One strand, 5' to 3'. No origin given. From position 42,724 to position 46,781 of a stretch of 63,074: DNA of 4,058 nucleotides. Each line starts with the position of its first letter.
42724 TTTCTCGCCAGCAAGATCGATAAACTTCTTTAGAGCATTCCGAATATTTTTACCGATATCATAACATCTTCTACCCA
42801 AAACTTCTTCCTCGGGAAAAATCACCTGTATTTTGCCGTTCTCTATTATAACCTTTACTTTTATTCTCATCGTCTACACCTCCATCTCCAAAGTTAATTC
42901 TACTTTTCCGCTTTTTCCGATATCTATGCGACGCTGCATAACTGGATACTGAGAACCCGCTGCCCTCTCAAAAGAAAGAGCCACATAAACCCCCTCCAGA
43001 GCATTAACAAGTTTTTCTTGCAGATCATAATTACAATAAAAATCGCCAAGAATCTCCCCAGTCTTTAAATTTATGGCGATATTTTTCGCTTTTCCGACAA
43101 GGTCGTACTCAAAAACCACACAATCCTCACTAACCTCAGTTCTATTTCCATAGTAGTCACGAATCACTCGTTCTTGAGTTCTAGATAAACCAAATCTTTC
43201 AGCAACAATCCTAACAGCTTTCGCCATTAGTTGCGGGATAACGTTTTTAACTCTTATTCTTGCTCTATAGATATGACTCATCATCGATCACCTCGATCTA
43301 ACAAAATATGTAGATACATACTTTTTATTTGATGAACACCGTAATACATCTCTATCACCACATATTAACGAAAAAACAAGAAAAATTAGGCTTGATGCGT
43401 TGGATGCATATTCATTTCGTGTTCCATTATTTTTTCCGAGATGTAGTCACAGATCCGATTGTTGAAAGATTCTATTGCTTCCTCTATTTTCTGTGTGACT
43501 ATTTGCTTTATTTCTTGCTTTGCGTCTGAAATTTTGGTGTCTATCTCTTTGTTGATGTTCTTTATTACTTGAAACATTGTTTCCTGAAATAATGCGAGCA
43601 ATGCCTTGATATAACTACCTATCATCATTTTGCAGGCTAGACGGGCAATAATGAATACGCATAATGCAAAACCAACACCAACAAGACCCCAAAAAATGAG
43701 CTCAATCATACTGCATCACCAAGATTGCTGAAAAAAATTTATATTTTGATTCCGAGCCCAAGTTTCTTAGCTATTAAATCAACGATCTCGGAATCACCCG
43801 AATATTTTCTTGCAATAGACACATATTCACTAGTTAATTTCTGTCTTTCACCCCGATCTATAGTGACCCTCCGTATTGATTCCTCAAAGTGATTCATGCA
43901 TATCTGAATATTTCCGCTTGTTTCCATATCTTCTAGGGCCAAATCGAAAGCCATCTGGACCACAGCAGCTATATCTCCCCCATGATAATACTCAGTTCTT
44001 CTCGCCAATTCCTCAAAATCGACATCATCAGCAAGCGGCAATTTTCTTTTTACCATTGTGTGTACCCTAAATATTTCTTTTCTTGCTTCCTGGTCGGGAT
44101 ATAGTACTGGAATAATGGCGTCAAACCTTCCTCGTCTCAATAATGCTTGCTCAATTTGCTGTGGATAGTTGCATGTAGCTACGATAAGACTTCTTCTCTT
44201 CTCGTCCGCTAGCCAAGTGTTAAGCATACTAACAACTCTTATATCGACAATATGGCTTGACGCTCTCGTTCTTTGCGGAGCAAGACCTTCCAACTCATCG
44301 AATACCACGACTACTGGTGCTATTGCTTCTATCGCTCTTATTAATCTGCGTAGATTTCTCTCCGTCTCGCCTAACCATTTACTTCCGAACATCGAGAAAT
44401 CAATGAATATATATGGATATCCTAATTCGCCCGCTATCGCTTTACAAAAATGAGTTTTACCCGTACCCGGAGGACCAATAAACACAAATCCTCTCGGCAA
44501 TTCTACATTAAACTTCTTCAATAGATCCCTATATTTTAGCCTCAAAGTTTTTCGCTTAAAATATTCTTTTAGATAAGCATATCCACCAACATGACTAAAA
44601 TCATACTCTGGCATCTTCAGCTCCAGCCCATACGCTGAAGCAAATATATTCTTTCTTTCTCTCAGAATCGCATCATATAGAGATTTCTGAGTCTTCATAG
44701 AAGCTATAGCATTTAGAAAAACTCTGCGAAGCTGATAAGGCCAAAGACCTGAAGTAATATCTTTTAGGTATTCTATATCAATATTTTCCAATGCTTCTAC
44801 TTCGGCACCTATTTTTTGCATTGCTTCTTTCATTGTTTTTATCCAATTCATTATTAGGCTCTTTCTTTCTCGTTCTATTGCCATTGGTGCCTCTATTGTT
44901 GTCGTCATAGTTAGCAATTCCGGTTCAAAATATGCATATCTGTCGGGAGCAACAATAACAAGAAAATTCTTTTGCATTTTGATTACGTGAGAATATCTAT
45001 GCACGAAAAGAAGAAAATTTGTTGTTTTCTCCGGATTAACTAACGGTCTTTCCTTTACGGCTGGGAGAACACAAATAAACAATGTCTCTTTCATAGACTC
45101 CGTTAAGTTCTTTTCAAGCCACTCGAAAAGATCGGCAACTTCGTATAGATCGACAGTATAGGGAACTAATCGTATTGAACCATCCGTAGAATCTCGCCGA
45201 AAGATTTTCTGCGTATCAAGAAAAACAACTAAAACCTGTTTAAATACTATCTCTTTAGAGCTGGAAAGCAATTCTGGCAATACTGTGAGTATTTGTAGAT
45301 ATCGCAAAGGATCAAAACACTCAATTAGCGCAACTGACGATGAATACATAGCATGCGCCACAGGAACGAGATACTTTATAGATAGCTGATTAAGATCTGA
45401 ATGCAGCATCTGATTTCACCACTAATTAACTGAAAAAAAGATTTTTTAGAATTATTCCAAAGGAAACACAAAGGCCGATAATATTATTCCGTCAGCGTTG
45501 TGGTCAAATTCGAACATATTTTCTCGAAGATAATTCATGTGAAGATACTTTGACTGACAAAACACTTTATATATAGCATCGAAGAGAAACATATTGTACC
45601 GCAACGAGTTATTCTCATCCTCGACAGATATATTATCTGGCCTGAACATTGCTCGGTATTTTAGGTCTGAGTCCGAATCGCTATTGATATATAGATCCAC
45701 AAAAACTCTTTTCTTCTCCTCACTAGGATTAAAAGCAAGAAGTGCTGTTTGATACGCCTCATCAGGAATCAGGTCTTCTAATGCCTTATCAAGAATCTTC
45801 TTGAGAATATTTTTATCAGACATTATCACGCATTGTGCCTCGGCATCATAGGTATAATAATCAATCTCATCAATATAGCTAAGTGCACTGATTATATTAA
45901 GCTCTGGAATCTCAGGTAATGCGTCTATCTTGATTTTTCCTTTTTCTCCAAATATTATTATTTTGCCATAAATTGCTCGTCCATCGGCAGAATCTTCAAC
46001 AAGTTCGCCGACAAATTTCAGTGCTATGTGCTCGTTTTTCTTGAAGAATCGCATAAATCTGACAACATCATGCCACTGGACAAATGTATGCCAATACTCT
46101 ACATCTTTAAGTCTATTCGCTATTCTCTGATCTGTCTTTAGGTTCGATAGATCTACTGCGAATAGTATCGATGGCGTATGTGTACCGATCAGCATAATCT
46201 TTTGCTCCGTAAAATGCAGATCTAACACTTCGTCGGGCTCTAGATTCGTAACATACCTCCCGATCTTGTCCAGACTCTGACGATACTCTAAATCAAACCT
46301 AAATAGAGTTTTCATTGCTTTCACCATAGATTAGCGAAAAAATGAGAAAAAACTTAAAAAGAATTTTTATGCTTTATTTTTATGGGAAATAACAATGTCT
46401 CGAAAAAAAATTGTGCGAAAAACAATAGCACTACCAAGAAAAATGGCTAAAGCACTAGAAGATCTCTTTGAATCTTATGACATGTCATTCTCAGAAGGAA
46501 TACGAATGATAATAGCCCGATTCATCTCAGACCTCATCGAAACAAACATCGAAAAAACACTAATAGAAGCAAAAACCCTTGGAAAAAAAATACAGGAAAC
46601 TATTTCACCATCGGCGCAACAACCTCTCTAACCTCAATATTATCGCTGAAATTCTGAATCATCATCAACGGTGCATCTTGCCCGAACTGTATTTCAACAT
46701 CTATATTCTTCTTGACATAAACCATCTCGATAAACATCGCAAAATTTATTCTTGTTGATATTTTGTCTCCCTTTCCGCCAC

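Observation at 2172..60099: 14-bp palindrome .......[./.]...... present eight times, with an asymmetric 2-bp core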

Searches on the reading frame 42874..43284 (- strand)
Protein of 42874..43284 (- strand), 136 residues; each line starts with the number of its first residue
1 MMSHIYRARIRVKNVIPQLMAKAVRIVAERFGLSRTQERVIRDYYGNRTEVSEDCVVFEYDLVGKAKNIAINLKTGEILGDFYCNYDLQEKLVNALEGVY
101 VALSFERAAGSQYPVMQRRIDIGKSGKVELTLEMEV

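Call 27: search_protein_families(library=pfam, max_evalue=0.05, proteins=[window:42874-43284:-])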
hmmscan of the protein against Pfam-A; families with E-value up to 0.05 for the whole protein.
window:42874-43284:- (136 aa): 0 families

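Call 59: search_protein_families(library=phrogs, max_evalue=0.05, proteins=[window:42874-43284:-])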
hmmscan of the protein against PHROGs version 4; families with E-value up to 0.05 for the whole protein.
window:42874-43284:- (136 aa): 0 families

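Call 84: find_homologous_proteins(query=window:42874-43284:-, max_evalue=0.01)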
Query window:42874-43284:- (136 aa): 2 proteins with E <= 0.01 among 15 candidates.
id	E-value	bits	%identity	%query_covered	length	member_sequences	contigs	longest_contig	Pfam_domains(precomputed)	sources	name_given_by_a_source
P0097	3.7e-81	287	100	99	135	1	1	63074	-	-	-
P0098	2.0e-72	259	87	99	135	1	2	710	-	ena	-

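Call 85: find_encoding_contigs(protein=P0098, flank=5000, max_places=6)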
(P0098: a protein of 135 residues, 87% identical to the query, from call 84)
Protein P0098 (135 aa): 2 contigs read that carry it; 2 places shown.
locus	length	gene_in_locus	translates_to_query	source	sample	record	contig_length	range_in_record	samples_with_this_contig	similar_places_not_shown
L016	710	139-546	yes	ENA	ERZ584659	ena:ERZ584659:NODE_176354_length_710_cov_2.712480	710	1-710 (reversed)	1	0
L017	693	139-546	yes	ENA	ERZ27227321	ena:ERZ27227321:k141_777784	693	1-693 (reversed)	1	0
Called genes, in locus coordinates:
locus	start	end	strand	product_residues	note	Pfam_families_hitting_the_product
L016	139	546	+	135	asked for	-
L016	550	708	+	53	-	?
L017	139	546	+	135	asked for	-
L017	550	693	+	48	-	?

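Call 112: predict_structure(alignment_id=A3)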
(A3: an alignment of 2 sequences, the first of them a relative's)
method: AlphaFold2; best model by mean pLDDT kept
length: 135 residues; sequences in the alignment: 2
mean_pLDDT: 56.5   pTM: 0.49
mean pLDDT of the five models: 56.5, 45.5, 43.1, 40.0, 37.0
residues with pLDDT >= 90: 0; 70-90: 1; 50-70: 105; < 50: 29
segments of 3 or more residues with pLDDT < 50: 39-51, 109-112
pLDDT, mean of each block of 10 residues (from residue 1): 57 61 67 52 40 59 57 66 57 61 52 53 54 55
secondary structure, 60 per line:
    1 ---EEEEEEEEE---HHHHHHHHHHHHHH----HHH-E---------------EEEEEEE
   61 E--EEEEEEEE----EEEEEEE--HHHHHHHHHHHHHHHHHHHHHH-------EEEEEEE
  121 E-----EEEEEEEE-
elements in order: E4-12 H16-29 E54-61 E64-71 E76-82 H85-106 E114-121 E127-134

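Call 114: fold_search(model_id=the predicted structure, library=pdb)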
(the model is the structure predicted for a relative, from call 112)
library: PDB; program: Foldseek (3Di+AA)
matches with E <= 10: 938; with E <= 0.001: 0
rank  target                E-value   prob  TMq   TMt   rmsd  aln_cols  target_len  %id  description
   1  9a65_B                4.3e-02  0.30  0.17  0.05  14.8        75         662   20  Integrative model of YVAQ-MCPB by crosslinking MS and deep learning (released 2024-09-18)
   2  6y2p_A                8.5e-02  0.60  0.35  0.18   7.5       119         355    8  Escherichia coli RnlA-RnlB Toxin-Antitoxin System. (released 2021-04-14)
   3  6y2s_B                9.7e-02  0.66  0.33  0.15   7.5       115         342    9  Escherichia coli R318A RnlA endoribonuclease (single alanine mutant of RnlA) (released 2021-03-31)
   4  6y2r_A                9.7e-02  0.60  0.29  0.14   4.8        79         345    9  Escherichia coli R255A RnlA endoribonuclease (single alanine mutant of RnlA) (released 2021-05-12)
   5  1xi0_A                1.4e-01  0.08  0.21  0.20  14.9       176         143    8  X-ray crystal structure of wild-type Xerocomus chrysenteron lectin XCL (released 2005-08-30)
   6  6y2r_B                1.5e-01  0.38  0.30  0.15   7.0       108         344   10  Escherichia coli R255A RnlA endoribonuclease (single alanine mutant of RnlA) (released 2021-05-12)
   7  7aex                  1.7e-01  0.41  0.29  0.17   7.1       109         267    9  NRD-HEPN domains (N-terminal truncation) of Escherichia coli RnlA endoribonuclease (released 2021-06-09)
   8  6y2p_B                1.8e-01  0.57  0.41  0.19   7.4       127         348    9  Escherichia coli RnlA-RnlB Toxin-Antitoxin System. (released 2021-04-14)
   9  8p0u_A                1.9e-01  0.05  0.16  0.05  18.5       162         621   14  Thogoto virus polymerase in Mode B conformation with defined endonuclease domain and bound to 32-mer loop promoter RNA (released 2024-05-22)
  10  7u06_D                2.1e-01  0.18  0.23  0.22  12.1       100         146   12  Structure of the yeast TRAPPII-Rab11/Ypt32 complex in the closed/open state (composite structure) (released 2022-04-27)
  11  9a56_B                2.2e-01  0.18  0.25  0.21  14.5        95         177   14  Integrative model of RPOB-NUSG by crosslinking MS and deep learning (released 2024-09-18)
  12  1x99_B                2.3e-01  0.08  0.21  0.20  15.2       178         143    8  X-ray crystal structure of Xerocomus chrysenteron lectin XCL at 1.4 Angstroms resolution, mutated at Q46M, V54M, L58M (released 2004-12-14)
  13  6c0w_K                2.5e-01  0.57  0.41  0.29   4.6       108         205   10  Cryo-EM structure of human kinetochore protein CENP-N with the centromeric nucleosome containing CENP-A (released 2018-01-17)
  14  4gdn_A                2.5e-01  0.35  0.21  0.09   6.9        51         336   18  Structure of FmtA-like protein (released 2012-10-03)
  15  6y2s_A                2.5e-01  0.33  0.29  0.14   7.6       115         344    9  Escherichia coli R318A RnlA endoribonuclease (single alanine mutant of RnlA) (released 2021-03-31)
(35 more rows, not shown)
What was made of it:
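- Its model is poor (pLDDT 56) and the fold search found nothing (calls 112, 114).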

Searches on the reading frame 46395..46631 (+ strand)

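Call 44: search_protein_families(library=pfam, max_evalue=0.1, proteins=[window:46395-46631:+])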
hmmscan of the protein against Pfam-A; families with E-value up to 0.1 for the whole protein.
window:46395-46631:+ (78 aa): 0 families

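Call 59: search_protein_families(library=phrogs, max_evalue=0.05, proteins=[window:46395-46631:+])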
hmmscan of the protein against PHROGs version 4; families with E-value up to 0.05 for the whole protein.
window:46395-46631:+ (78 aa): 1 family
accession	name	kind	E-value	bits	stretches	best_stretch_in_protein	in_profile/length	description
phrog_876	-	transcription regulation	0.026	15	1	4-47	65-108/239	transcriptional repressor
